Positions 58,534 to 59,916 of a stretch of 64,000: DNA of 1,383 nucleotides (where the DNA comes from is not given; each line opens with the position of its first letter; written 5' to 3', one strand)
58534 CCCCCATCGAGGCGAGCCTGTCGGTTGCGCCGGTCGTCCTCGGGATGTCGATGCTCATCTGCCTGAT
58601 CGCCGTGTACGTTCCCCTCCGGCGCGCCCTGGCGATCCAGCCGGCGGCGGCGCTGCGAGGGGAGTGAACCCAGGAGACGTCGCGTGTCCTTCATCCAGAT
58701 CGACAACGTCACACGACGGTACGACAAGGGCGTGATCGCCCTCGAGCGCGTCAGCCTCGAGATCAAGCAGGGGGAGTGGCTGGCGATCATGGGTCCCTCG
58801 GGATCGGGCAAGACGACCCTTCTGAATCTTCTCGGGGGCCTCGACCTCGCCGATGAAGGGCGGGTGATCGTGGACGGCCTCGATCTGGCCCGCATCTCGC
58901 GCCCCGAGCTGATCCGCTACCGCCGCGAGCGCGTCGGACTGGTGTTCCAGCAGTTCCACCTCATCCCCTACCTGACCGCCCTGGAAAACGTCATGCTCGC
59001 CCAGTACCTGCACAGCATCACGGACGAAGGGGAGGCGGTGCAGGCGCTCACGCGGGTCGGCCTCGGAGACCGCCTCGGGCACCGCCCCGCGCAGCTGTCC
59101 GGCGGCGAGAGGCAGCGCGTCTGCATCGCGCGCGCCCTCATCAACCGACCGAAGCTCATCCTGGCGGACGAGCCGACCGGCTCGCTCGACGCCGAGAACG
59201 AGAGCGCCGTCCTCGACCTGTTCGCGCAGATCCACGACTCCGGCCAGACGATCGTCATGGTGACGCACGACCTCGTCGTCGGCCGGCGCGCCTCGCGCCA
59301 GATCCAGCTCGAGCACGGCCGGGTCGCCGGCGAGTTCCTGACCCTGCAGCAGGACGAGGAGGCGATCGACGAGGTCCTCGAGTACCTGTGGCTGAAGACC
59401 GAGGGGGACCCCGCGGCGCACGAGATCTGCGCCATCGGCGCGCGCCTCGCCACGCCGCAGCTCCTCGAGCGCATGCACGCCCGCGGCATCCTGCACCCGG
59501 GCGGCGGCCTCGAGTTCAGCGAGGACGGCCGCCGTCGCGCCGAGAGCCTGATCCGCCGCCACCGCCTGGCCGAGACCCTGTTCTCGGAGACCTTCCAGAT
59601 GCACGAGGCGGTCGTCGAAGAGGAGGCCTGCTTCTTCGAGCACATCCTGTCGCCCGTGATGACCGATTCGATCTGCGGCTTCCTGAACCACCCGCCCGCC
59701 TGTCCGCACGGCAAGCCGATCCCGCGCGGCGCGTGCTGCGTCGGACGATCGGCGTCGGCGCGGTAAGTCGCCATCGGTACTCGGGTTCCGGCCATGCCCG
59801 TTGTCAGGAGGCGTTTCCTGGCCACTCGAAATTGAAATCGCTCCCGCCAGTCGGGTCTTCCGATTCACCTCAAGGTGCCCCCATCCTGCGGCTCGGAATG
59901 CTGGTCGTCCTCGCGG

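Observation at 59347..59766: ABC-transporter ATPase carrying a complete DtxR/MntR-like metal-sensor module at its C-terminus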

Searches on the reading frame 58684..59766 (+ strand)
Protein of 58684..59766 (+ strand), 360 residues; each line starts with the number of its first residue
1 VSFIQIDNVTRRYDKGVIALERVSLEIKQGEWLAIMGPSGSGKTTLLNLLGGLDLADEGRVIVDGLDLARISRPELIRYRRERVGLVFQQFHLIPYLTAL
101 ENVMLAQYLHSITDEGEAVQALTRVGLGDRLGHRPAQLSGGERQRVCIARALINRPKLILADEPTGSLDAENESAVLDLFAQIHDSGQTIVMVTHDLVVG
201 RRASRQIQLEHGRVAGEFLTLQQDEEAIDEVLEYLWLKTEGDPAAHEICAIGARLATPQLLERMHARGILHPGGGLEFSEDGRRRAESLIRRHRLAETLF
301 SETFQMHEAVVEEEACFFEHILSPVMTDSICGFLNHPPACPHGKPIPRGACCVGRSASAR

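Call 4: search_protein_families(library=ncbifam, proteins=[window:58684-59766:+], max_evalue=0.01)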
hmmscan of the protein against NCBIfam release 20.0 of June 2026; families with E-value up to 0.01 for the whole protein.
window:58684-59766:+ (360 aa): 193 families (the best 25 are shown)
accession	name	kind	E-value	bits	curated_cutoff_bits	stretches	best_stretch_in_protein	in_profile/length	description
TIGR02211.1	LolD_lipo_ex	equivalog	1.5e-60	204.5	307.75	1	4-214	2-219/221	lipoprotein-releasing ABC transporter ATP-binding protein LolD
TIGR02673.1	FtsE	equivalog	3.8e-60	203.2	264.85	1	4-213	2-214/214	cell division ATP-binding protein FtsE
NF008639.0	PRK11629.1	equivalog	1.1e-57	195.2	360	1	3-218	6-228/234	lipoprotein-releasing ABC transporter ATP-binding protein LolD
TIGR03608.1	L_ocin_972_ABC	subfamily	4.9e-57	192.7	254.85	1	7-209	2-206/206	putative bacteriocin export ABC transporter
NF007826.0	PRK10535.1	equivalog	4.5e-56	190.4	966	1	4-217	5-224/648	macrolide ABC transporter ATP-binding protein/permease MacB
TIGR02982.1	heterocyst_DevA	subfamily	1e-55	188.7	295.8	1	4-214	2-219/220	ABC exporter ATP-binding subunit, DevA family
NF038007.1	ABC_ATP_DarD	equivalog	4.8e-54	183.1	375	1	5-213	3-217/218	darobactin export ABC transporter ATP-binding protein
NF007027.0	PRK09493.1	equivalog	4.9e-52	176.7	379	1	4-216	2-216/240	glutamine ABC transporter ATP-binding protein GlnQ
TIGR02315.1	ABC_phnC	equivalog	1.5e-50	171.9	266.1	1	4-230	2-240/243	phosphonate ABC transporter ATP-binding protein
NF007879.0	PRK10584.1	equivalog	1.6e-50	172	336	1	16-215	22-225/228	putative ABC transporter ATP-binding protein YbbA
NF008428.0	PRK11264.1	equivalog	3.4e-43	147.7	406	1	1-215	1-223/250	L-cystine ABC transporter ATP-binding protein TcyN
TIGR03005.1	ectoine_ehuA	equivalog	7.5e-43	146.6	345.4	1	4-215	1-226/252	ectoine/hydroxyectoine ABC transporter ATP-binding protein EhuA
TIGR01186.1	proV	subfamily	1.9e-42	145.7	326.6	1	18-202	7-195/363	betaine/proline/choline family ABC transporter ATP-binding protein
TIGR02857.1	CydD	equivalog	1.4e-41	143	435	1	4-209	322-529/529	thiol reductant ABC exporter subunit CydD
NF008338.0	PRK11124.1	equivalog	5.6e-41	140.6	369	1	4-215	3-220/242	arginine ABC transporter ATP-binding protein ArtP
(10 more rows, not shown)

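Call 5: search_protein_families(library=pfam, proteins=[window:58684-59766:+], max_evalue=0.01)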
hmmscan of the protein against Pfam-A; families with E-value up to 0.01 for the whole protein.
window:58684-59766:+ (360 aa): 8 families
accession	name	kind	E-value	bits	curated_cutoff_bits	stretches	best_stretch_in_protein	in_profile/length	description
PF00005.33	ABC_tran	-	3.2e-36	125.4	25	1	20-165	1-136/137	ABC transporter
PF02742.21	Fe_dep_repr_C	-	1.5e-23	83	27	1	280-348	2-70/70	Iron dependent repressor, metal binding and dimerisation domain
PF13304.12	AAA_21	-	3.3e-05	24.5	27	0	83-198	185-301/304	AAA domain, putative AbiEii toxin, Type IV TA system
PF02463.25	SMC_N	-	0.00026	20.9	40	0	135-205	134-207/220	RecF/RecN/SMC N terminal domain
PF13191.12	AAA_16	-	0.0018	19.2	32.6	1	30-184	24-124/167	AAA ATPase domain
PF13238.12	AAA_18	-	0.0037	18.2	29.4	0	34-51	2-19/128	AAA domain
PF13555.12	AAA_29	-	0.0043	17.2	27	1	24-47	16-39/61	P-loop containing region of AAA domain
PF03193.22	RsgA_GTPase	-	0.0089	16.3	30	0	21-52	98-128/174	RsgA GTPase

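Call 11: find_homologous_proteins(query=window:58684-59763:+, max_evalue=1e-40)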
Query window:58684-59763:+ (360 aa): 7988 proteins with E <= 1e-40 among 8000 candidates; the best 120 are listed.
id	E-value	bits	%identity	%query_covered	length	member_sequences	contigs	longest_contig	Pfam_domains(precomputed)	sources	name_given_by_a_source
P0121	8.0e-214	727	89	100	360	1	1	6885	PF00005.34,PF02742.22,PF13304.13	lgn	-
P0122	1.4e-213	726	90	100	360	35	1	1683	PF00005.34,PF02742.22,PF13304.13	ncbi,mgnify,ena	ncbi:MAG: ATP-binding cassette domain-containing protein [Acidobacteriota bacterium]|mgnify:CR=1 FL=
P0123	1.7e-210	716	89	99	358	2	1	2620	PF00005.34,PF02742.22,PF13304.13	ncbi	-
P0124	2.6e-210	716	89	100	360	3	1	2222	PF00005.34,PF02742.22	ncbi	-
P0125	2.8e-208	709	88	100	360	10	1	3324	PF00005.34,PF02742.22,PF13304.13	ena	-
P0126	4.7e-206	702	87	99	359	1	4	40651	PF00005.34,PF02742.22,PF13304.13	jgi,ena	-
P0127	1.6e-205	700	87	100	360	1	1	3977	PF00005.34,PF02742.22,PF13304.13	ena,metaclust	metaclust:\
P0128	2.4e-205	699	87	99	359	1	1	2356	PF00005.34,PF02742.22,PF13304.13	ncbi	-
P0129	2.5e-205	699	87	99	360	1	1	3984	PF00005.34,PF02742.22,PF13304.13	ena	-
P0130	3.2e-205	699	87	99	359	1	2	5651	PF00005.34,PF02742.22,PF13304.13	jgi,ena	-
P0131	3.7e-205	699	86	100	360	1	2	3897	PF00005.34,PF02742.22,PF13304.13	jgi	-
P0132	9.9e-205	697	86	100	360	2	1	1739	PF00005.34,PF02742.22,PF13304.13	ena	-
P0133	2.6e-204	696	87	99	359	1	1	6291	PF00005.34,PF02742.22,PF13304.13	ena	-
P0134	5.8e-204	695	87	99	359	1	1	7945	PF00005.34,PF02742.22,PF13304.13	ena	-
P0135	2.5e-202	689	86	99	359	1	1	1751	PF00005.34,PF02742.22,PF13304.13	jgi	-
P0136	7.0e-202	688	86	99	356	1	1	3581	PF00005.34,PF02742.22,PF13304.13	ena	-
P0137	8.8e-202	687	86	99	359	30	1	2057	PF00005.34,PF02742.22,PF13304.13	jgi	-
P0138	2.2e-201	686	86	100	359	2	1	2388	PF00005.34,PF02742.22,PF13304.13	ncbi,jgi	-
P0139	3.8e-201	685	87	100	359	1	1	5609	PF00005.34,PF02742.22,PF13304.13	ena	-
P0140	3.4e-200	682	86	99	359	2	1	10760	PF00005.34,PF02742.22,PF13304.13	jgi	jgi:putative ABC transport system ATP-binding protein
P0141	5.9e-200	681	86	99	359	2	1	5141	PF00005.34,PF02742.22,PF13304.13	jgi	jgi:putative ABC transport system ATP-binding protein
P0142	1.1e-199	681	85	99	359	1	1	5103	PF00005.34,PF02742.22,PF13304.13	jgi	jgi:putative ABC transport system ATP-binding protein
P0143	1.4e-199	680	85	99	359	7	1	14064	PF00005.34,PF02742.22,PF13304.13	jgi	jgi:putative ABC transport system ATP-binding protein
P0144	1.3e-198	677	85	100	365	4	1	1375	PF00005.34,PF02742.22,PF13304.13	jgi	-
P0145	2.0e-197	673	84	100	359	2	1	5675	PF00005.34,PF02742.22,PF13304.13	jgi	jgi:putative ABC transport system ATP-binding protein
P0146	9.3e-196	668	83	100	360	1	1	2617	PF00005.34,PF02742.22,PF02463.26,PF13304.13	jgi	jgi:putative ABC transport system ATP-binding protein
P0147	8.3e-191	651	80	100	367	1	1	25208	PF00005.34,PF02742.22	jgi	jgi:putative ABC transport system ATP-binding protein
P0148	3.1e-190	650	81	99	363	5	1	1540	PF00005.34,PF02742.22,PF13304.13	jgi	-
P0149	6.6e-190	648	80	100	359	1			PF00005.34,PF02742.22,PF13304.13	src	-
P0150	1.8e-189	647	82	98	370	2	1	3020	PF00005.34,PF02742.22,PF02463.26,PF13304.13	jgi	-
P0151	6.3e-189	645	85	96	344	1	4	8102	PF00005.34,PF02742.22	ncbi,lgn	-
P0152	6.9e-189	645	82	99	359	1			PF00005.34,PF02742.22,PF13304.13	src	-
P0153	1.2e-188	644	79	100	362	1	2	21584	PF00005.34,PF02742.22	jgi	jgi:putative ABC transport system ATP-binding protein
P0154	2.3e-188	643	80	99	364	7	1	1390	PF00005.34,PF02742.22,PF02463.26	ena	-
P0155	7.7e-188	642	81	98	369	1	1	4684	PF00005.34,PF02742.22,PF02463.26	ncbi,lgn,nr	ncbi:MAG TPA: ATP-binding cassette domain-containing protein [Candidatus Polarisedimenticolia bacter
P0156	1.9e-187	640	79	98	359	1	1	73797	PF00005.34,PF02742.22,PF02463.26,PF13304.13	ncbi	-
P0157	2.8e-185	633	78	99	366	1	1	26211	PF00005.34,PF02742.22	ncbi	-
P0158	3.0e-185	633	80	98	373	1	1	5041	PF00005.34,PF02742.22,PF02463.26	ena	-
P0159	9.3e-185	631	79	98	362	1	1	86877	PF00005.34,PF02742.22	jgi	jgi:putative ABC transport system ATP-binding protein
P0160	1.1e-184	631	81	98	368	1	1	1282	PF00005.34,PF02742.22,PF02463.26,PF13191.13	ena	-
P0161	2.9e-183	627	86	90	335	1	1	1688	PF00005.34,PF02742.22,PF13304.13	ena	-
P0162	3.7e-183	626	78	100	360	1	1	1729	PF00005.34,PF02742.22,PF13304.13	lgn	-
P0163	1.7e-182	624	77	100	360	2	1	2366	PF00005.34,PF02742.22,PF13304.13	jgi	-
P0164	4.0e-182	623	78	97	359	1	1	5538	PF00005.34,PF02742.22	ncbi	-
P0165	4.6e-181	619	77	100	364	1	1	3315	PF00005.34,PF02742.22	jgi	jgi:putative ABC transport system ATP-binding protein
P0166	1.9e-180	617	78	98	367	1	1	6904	PF00005.34,PF02742.22,PF02463.26,PF13304.13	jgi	jgi:putative ABC transport system ATP-binding protein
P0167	2.7e-180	617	77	98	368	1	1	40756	PF00005.34,PF02742.22,PF02463.26,PF13304.13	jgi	jgi:putative ABC transport system ATP-binding protein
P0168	5.5e-180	616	75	99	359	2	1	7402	PF00005.34,PF02742.22,PF02463.26,PF13304.13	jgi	jgi:putative ABC transport system ATP-binding protein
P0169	9.2e-180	615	78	99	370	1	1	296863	PF00005.34,PF02742.22,PF02463.26,PF13304.13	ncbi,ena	-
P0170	3.8e-179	613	76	100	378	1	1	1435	PF00005.34,PF02742.22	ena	-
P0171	6.5e-179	612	78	97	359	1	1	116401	PF00005.34,PF02742.22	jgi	jgi:putative ABC transport system ATP-binding protein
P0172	1.6e-178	611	74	99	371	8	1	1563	PF00005.34,PF02742.22,PF13304.13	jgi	jgi:putative ABC transport system ATP-binding protein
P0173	3.0e-178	610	75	100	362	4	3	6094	PF00005.34,PF02742.22,PF13304.13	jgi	jgi:putative ABC transport system ATP-binding protein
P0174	3.6e-178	610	78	98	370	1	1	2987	PF00005.34,PF02742.22,PF13304.13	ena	-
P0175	4.7e-178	609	75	99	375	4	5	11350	PF00005.34,PF02742.22,PF13304.13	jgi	jgi:putative ABC transport system ATP-binding protein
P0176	9.0e-178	609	77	98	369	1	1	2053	PF00005.34,PF02742.22,PF02463.26,PF13304.13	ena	-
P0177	1.2e-177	608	77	98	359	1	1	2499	PF00005.34,PF02742.22,PF13304.13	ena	-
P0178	4.8e-176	603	74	100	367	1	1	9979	PF00005.34,PF02742.22,PF02463.26,PF13304.13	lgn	-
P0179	1.1e-175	602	76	98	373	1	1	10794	PF00005.34,PF02742.22,PF02463.26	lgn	-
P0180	4.3e-175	600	75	99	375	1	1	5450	PF00005.34,PF02742.22,PF13304.13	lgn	-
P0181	6.8e-175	599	75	98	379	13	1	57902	PF00005.34,PF02742.22,PF13304.13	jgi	jgi:putative ABC transport system ATP-binding protein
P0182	8.2e-175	599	75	98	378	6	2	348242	PF00005.34,PF02742.22,PF13304.13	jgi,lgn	jgi:putative ABC transport system ATP-binding protein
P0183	8.7e-175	599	75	98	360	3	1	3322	PF00005.34,PF02742.22,PF02463.26,PF13304.13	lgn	-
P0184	1.6e-174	598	74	99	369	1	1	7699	PF00005.34,PF02742.22,PF13304.13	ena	-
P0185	3.7e-174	597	74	99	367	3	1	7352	PF00005.34,PF02742.22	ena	-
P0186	3.8e-174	597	75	99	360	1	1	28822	PF00005.34,PF02742.22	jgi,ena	-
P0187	5.3e-174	596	75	98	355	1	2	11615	PF00005.34,PF02742.22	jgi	-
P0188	6.2e-174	596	75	100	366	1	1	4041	PF00005.34,PF02742.22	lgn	-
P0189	7.3e-174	596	75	98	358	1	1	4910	PF00005.34,PF02742.22,PF13304.13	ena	-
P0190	1.5e-173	595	76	98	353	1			PF00005.34,PF02742.22,PF02463.26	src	-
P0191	2.1e-173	594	75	97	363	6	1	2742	PF00005.34,PF02742.22,PF02463.26,PF13304.13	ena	-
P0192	5.5e-173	593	75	99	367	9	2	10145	PF00005.34,PF02742.22,PF02463.26,PF13304.13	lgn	-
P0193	7.2e-173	592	75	98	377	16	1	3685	PF00005.34,PF02742.22,PF02463.26,PF13304.13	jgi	-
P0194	2.4e-172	591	73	99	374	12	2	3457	PF00005.34,PF02742.22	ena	-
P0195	3.5e-172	590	73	99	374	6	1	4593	PF00005.34,PF02742.22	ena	-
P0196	4.5e-172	590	73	100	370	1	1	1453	PF00005.34,PF02742.22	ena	-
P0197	9.8e-172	589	72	99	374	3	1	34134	PF00005.34,PF02742.22,PF13304.13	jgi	-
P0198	2.1e-171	588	72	100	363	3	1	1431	PF00005.34,PF02742.22,PF13304.13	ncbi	-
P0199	7.4e-171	586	73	99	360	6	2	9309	PF00005.34,PF02742.22,PF13304.13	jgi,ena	-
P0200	2.5e-170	584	73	98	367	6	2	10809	PF00005.34,PF02742.22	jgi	jgi:putative ABC transport system ATP-binding protein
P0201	7.6e-170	582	72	99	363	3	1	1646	PF00005.34,PF02742.22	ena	-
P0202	1.3e-169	582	74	98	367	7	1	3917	PF00005.34,PF02742.22,PF02463.26,PF13304.13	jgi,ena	-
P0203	1.7e-169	581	73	98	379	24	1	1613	PF00005.34,PF02742.22,PF13304.13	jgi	jgi:putative ABC transport system ATP-binding protein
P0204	2.4e-168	578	74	99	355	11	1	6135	PF00005.34,PF02742.22,PF13304.13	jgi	-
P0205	3.0e-168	577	72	97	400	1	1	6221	PF00005.34,PF02742.22,PF02463.26,PF13304.13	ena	-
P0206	1.8e-167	575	73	98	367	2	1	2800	PF00005.34,PF02742.22,PF02463.26,PF13304.13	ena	-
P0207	4.8e-167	573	72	100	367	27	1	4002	PF00005.34,PF02742.22,PF02463.26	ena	-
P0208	4.9e-167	573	74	98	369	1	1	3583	PF00005.34,PF02742.22,PF02463.26,PF13304.13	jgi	jgi:putative ABC transport system ATP-binding protein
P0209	3.6e-166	570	73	98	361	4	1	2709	PF00005.34,PF02742.22,PF02463.26,PF13304.13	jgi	-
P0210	6.7e-166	569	72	97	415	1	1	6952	PF00005.34,PF02742.22,PF02463.26,PF13304.13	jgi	jgi:putative ABC transport system ATP-binding protein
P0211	1.4e-165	568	72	98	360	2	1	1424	PF00005.34,PF02742.22,PF02463.26,PF13304.13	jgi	jgi:putative ABC transport system ATP-binding protein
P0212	1.8e-165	568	69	99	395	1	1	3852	PF00005.34,PF02742.22,PF02463.26,PF13304.13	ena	-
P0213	2.5e-165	568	71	97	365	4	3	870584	PF00005.34,PF02742.22,PF13304.13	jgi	jgi:putative ABC transport system ATP-binding protein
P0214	6.3e-165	566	74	96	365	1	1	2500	PF00005.34,PF02742.22,PF02463.26,PF13304.13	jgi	-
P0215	3.3e-164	564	71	98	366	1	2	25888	PF00005.34,PF02742.22,PF02463.26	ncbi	-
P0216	1.7e-163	562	71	97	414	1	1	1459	PF00005.34,PF02742.22,PF13304.13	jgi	jgi:putative ABC transport system ATP-binding protein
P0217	3.1e-161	554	71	98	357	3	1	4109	PF00005.34,PF02742.22,PF02463.26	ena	-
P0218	3.6e-160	551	72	98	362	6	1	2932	PF00005.34,PF02742.22,PF13304.13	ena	-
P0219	1.6e-159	549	70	98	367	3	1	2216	PF00005.34,PF02742.22,PF02463.26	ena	-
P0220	4.3e-158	544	71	98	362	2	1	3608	PF00005.34,PF02742.22,PF13304.13,PF13191.13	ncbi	-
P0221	1.5e-157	542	68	100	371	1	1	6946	PF00005.34,PF02742.22,PF13304.13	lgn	-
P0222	4.0e-155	534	69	99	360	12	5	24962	PF00005.34,PF02742.22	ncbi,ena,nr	ncbi:MAG: hypothetical protein DMF49_10645 [Acidobacteria bacterium]|nr:MAG: hypothetical protein DM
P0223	2.2e-154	532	67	99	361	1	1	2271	PF00005.34,PF02742.22,PF13304.13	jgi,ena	-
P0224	2.9e-154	531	68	98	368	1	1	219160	PF00005.34,PF02742.22,PF02463.26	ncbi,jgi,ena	-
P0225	1.1e-153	529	68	100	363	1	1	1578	PF00005.34,PF02742.22,PF02463.26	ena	-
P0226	2.2e-153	528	69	98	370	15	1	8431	PF00005.34,PF02742.22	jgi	-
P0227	5.8e-153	527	68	100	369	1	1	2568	PF00005.34,PF02742.22,PF13304.13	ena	-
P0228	7.2e-151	520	67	98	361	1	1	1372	PF00005.34,PF02742.22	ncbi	-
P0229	3.9e-150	518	66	98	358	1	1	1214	PF00005.34,PF02742.22,PF02463.26,PF13304.13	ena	-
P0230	2.0e-149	515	68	96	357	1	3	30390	PF00005.34,PF02742.22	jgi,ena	-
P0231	7.6e-147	507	64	100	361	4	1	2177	PF00005.34,PF02742.22,PF02463.26,PF13304.13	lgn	-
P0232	1.5e-146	506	86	77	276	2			PF00005.34,PF02742.22,PF13304.13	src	-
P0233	1.7e-146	506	64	99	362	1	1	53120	PF00005.34,PF02742.22,PF02463.26,PF13304.13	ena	-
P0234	3.2e-146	505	66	98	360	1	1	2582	PF00005.34,PF02742.22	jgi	jgi:putative ABC transport system ATP-binding protein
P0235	2.6e-145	502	66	98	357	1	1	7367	PF00005.34,PF02742.22,PF13304.13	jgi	jgi:putative ABC transport system ATP-binding protein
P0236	2.9e-144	498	64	100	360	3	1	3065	PF00005.34,PF02742.22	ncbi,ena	-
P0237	4.2e-144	498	62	99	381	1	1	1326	PF00005.34,PF02742.22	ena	-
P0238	4.8e-144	498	63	99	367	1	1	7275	PF00005.34,PF02742.22,PF02463.26,PF13304.13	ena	-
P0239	1.1e-143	496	61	99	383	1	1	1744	PF00005.34,PF02742.22,PF02463.26,PF13304.13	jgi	jgi:putative ABC transport system ATP-binding protein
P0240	1.9e-143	496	65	98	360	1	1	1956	PF00005.34,PF02742.22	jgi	jgi:putative ABC transport system ATP-binding protein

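Call 22: search_protein_representatives(protein=window:58684-59763:+)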
Query: 360 residues. Proteins with E-value up to 0.001 (for the whole library): 726788; up to 1e-10: 332772; up to 1e-30: 22559. The best 150 are listed.
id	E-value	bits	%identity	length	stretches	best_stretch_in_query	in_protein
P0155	2.5e-188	641.6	81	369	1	1-353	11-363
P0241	3.0e-110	384.8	57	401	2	5-214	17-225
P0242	3.4e-99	348.4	46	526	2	14-214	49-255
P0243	7.9e-96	337.4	44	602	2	13-217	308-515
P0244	1.7e-94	333.0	49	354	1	4-353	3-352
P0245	5.2e-94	331.4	46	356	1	4-353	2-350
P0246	1.6e-93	329.8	46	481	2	12-216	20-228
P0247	1.7e-92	326.4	45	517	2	11-214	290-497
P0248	7.0e-92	324.4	47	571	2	14-224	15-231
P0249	7.8e-92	324.2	42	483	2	4-223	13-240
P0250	1.5e-89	316.7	42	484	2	15-216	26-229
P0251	7.2e-88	311.2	45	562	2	8-217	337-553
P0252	7.1e-87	307.9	50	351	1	4-349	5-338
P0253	2.6e-86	306.1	41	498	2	13-213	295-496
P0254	2.1e-85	303.1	57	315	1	16-269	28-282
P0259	1.3e-81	290.6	47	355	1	4-354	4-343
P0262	3.4e-79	282.7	60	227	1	1-216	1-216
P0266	6.9e-77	275.1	62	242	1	9-214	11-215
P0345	1.7e-59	217.9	41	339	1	19-348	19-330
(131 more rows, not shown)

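Call 37: predict_structure(alignment_id=A3)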
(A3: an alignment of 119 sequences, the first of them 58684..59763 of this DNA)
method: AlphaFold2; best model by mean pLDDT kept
length: 360 residues; sequences in the alignment: 119
mean_pLDDT: 86.8   pTM: 0.61
mean pLDDT of the five models: 86.8, 85.2, 85.0, 82.4, 77.3
residues with pLDDT >= 90: 201; 70-90: 138; 50-70: 16; < 50: 5
segments of 3 or more residues with pLDDT < 50: 357-360
pLDDT, mean of each block of 10 residues (from residue 1): 90 85 93 85 91 94 95 93 86 91 88 89 95 95 94 92 84 90 94 82 81 63 75 93 84 84 90 86 93 93 83 74 84 91 89 59
secondary structure, 60 per line:
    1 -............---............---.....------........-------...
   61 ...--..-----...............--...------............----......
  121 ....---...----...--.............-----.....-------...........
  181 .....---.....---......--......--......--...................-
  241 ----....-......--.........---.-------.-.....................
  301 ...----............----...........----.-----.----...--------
elements in order: E2-13 E17-28 E32-36 H43-50 E58-63 H73-83 E84-87 H99-110 H115-124 H140-152 E158-162 H170-185 E189-193 H197-202 E205-210 E213-218 H221-239 H245-248 H250-255 H258-266 H280-303 H308-319 H324-334
